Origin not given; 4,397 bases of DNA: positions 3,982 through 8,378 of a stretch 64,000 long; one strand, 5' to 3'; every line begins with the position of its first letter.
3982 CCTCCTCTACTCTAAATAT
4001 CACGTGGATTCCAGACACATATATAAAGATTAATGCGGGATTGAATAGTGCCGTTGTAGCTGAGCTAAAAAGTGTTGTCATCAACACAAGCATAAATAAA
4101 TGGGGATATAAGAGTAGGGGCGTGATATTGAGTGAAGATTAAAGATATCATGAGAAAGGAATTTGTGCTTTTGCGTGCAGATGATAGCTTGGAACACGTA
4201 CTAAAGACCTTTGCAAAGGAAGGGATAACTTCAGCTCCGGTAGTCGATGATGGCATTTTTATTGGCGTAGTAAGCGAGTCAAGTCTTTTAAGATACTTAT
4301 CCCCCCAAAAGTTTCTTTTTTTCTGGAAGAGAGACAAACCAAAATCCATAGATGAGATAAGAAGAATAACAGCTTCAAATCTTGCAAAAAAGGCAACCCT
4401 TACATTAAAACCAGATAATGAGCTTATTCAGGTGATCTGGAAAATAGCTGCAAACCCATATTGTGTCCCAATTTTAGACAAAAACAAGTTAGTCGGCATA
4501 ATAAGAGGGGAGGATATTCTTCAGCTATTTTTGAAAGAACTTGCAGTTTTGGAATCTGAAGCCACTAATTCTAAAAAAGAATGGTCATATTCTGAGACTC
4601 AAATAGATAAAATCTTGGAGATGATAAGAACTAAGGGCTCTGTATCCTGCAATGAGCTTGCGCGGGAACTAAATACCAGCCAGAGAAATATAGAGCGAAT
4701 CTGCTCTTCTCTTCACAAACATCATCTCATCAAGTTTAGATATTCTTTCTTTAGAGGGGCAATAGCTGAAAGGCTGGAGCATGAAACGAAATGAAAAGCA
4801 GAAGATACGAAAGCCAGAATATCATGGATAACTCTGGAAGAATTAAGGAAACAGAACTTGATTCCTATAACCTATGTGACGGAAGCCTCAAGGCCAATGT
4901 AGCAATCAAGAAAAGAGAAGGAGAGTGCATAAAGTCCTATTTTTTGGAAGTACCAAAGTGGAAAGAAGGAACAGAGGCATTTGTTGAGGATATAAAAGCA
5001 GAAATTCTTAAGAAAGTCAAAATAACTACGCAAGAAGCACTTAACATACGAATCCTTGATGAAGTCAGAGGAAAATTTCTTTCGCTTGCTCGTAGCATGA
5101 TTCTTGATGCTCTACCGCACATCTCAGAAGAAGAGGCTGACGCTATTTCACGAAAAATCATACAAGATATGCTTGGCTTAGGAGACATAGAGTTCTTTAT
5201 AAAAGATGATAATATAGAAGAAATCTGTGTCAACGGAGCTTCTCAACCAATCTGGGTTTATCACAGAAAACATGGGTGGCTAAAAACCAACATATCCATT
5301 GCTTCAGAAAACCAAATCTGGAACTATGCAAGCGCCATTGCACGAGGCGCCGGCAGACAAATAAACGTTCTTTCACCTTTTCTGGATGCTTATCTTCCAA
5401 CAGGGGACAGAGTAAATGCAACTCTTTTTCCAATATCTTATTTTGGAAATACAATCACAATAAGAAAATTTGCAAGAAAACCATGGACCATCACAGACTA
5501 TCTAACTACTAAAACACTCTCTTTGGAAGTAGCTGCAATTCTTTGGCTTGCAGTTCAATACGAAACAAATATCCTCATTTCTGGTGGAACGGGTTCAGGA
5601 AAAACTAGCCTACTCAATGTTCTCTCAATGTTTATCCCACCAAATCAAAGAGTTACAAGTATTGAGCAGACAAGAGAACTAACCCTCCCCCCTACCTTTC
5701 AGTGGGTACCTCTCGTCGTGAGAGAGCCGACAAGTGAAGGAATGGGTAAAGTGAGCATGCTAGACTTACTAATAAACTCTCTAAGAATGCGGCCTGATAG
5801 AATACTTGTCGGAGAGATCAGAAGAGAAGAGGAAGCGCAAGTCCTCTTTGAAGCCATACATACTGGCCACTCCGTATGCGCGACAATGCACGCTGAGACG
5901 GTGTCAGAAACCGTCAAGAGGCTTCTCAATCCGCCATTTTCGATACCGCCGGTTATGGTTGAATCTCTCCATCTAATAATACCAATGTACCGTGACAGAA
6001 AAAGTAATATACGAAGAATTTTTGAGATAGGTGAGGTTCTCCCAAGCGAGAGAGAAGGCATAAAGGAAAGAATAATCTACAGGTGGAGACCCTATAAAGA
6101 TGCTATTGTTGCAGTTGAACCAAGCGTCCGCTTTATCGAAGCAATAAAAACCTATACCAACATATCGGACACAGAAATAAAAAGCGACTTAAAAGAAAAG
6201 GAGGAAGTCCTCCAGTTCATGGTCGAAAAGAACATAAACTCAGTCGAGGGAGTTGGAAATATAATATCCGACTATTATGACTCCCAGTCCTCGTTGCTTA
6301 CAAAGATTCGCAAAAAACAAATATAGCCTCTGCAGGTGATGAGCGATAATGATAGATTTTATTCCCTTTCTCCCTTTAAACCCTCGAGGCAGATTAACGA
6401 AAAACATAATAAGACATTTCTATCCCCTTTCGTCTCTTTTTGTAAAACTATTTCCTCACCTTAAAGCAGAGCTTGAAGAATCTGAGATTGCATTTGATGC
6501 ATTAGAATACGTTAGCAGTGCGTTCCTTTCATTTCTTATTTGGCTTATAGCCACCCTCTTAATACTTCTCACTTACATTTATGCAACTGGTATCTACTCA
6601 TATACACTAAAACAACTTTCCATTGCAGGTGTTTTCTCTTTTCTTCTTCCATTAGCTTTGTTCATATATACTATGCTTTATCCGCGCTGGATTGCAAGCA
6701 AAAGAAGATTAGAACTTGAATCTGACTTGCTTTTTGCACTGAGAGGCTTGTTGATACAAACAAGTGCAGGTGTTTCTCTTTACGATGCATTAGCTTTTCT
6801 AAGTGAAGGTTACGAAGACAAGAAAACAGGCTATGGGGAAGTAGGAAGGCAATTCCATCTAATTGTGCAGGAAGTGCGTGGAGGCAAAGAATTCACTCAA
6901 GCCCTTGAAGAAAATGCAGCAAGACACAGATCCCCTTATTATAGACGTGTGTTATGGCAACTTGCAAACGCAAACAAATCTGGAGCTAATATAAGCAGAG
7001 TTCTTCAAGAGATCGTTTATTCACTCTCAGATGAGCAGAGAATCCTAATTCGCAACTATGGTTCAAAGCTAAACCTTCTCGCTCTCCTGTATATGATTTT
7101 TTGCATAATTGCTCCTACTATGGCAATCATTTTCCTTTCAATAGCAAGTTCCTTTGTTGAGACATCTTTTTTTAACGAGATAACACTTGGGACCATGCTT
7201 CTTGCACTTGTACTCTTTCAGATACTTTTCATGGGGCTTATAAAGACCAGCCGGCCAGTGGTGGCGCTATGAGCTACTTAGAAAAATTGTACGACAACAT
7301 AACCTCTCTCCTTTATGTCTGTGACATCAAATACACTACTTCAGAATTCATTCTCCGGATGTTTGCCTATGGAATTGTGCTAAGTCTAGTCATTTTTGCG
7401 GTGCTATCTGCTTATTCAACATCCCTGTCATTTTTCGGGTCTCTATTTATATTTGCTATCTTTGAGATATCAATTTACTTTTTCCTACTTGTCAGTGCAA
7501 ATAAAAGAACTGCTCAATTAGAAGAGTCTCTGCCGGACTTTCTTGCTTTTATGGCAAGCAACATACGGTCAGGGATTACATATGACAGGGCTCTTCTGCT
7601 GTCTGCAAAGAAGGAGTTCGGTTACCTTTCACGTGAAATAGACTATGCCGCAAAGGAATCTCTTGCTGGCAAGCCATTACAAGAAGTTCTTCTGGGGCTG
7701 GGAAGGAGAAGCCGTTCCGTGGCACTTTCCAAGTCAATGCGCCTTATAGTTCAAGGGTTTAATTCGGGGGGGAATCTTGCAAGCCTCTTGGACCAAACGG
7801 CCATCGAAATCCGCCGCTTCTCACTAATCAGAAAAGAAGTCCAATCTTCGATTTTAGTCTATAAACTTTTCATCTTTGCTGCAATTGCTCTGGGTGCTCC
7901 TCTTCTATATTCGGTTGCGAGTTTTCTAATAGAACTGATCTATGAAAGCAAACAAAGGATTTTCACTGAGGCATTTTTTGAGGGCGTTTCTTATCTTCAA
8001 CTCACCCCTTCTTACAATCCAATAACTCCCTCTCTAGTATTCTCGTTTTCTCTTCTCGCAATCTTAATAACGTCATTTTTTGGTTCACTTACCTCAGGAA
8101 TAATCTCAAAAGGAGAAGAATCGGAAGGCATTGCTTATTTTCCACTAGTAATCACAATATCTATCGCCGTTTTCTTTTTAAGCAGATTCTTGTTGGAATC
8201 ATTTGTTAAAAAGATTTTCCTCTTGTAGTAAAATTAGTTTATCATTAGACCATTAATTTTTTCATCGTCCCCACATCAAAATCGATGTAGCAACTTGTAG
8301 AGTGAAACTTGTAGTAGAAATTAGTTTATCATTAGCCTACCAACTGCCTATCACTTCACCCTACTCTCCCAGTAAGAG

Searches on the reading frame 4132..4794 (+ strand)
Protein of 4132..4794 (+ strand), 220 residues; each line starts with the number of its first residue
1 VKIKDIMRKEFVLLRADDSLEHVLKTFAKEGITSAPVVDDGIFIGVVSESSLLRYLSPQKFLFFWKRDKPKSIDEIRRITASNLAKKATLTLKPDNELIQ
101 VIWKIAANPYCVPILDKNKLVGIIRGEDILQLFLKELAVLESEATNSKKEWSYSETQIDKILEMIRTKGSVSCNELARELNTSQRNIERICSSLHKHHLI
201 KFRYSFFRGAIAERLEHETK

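Call 33: search_protein_families(library=pfam, proteins=[window:4132-4794:+], max_evalue=0.0001)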
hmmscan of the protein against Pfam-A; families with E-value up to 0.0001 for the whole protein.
window:4132-4794:+ (220 aa): 1 family
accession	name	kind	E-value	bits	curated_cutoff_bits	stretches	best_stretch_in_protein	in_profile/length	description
PF00571.33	CBS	-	4.8e-21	75.3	24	1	3-57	1-56/57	CBS domain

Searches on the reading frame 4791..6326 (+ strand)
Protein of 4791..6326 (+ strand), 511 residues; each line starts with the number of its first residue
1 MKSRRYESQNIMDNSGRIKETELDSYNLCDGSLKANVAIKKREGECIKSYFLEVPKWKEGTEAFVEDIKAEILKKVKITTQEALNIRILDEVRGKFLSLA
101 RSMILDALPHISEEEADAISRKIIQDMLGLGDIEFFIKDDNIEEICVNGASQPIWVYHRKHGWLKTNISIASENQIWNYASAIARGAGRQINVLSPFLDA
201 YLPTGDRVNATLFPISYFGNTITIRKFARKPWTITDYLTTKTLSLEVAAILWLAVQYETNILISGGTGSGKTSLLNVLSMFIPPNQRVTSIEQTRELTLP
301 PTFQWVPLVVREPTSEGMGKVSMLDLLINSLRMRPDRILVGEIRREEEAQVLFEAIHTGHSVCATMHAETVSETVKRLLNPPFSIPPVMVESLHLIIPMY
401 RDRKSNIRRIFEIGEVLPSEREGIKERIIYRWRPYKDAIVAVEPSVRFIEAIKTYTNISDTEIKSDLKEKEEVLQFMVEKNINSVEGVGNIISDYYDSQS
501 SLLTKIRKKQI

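Call 33: search_protein_families(library=pfam, proteins=[window:4791-6326:+], max_evalue=0.0001)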
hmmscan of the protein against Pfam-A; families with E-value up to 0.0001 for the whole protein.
window:4791-6326:+ (511 aa): 1 family
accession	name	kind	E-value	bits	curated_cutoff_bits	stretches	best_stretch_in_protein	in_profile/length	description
PF00437.27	T2SSE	-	5e-36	124.6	24.9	1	132-380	7-257/370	Type II/IV secretion system protein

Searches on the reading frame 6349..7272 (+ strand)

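Call 33: search_protein_families(library=pfam, proteins=[window:6349-7272:+], max_evalue=0.0001)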
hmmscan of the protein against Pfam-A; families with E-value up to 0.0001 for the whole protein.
window:6349-7272:+ (307 aa): 1 family
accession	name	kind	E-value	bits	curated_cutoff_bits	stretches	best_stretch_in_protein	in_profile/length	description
PF00482.28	T2SSF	-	1.9e-16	60.6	25.2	1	131-262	2-124/125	Type II secretion system (T2SS), protein F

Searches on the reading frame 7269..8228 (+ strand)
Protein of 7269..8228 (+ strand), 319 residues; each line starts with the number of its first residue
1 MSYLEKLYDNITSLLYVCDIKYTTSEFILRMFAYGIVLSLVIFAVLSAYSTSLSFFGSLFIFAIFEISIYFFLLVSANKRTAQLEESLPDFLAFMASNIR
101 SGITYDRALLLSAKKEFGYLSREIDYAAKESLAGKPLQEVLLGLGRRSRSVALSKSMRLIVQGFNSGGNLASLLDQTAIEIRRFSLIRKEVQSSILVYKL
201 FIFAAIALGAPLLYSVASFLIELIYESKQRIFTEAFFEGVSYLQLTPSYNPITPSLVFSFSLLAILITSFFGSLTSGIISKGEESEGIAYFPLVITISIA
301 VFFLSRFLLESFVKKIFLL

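Call 33: search_protein_families(library=pfam, proteins=[window:7269-8228:+], max_evalue=0.0001)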
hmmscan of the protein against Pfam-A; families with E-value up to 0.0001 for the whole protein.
window:7269-8228:+ (319 aa): 1 family
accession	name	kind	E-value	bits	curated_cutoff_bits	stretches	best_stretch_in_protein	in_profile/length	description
PF00482.28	T2SSF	-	4.8e-13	49.6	25.2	1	91-214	1-121/125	Type II secretion system (T2SS), protein F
